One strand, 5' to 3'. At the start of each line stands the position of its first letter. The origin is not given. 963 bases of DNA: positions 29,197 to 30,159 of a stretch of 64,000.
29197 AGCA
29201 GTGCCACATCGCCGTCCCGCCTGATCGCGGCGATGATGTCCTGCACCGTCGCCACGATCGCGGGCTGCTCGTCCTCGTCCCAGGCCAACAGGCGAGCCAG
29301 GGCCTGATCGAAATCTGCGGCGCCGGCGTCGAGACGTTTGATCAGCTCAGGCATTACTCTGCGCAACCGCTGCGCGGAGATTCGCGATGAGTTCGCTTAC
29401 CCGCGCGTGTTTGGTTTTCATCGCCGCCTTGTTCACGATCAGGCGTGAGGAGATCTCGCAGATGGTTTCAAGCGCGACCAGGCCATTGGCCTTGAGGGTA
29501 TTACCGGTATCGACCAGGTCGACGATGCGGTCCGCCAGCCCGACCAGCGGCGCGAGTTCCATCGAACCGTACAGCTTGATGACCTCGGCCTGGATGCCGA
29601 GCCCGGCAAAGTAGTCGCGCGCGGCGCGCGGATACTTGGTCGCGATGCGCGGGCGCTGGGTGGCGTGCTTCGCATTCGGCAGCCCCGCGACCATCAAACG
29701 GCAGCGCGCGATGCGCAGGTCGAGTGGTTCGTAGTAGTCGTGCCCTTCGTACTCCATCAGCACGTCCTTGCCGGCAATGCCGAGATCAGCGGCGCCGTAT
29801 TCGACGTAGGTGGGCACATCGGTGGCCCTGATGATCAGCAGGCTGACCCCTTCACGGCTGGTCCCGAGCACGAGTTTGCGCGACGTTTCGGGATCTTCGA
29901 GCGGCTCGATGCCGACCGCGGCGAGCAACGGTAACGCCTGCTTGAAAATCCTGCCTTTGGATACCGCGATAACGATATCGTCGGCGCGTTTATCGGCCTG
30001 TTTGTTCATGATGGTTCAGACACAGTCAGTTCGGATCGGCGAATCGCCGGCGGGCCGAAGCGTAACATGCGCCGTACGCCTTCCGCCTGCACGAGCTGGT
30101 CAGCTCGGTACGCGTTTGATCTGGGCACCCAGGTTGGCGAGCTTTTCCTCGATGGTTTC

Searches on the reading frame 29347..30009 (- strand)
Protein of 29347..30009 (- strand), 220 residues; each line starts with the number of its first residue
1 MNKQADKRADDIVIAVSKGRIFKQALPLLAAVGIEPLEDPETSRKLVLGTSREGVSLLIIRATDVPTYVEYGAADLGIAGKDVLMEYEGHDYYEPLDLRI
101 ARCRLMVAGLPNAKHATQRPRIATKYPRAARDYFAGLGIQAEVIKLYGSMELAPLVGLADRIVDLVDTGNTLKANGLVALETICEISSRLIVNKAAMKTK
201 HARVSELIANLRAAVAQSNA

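Call 35: search_protein_families(library=pfam, proteins=[window:29347-30009:-], max_evalue=0.00001)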
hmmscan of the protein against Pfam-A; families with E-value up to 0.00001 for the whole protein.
window:29347-30009:- (220 aa): 1 family
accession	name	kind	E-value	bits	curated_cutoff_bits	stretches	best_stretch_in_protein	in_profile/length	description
PF01634.23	HisG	-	1.1e-55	188.4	25.5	1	61-212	1-157/158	ATP phosphoribosyltransferase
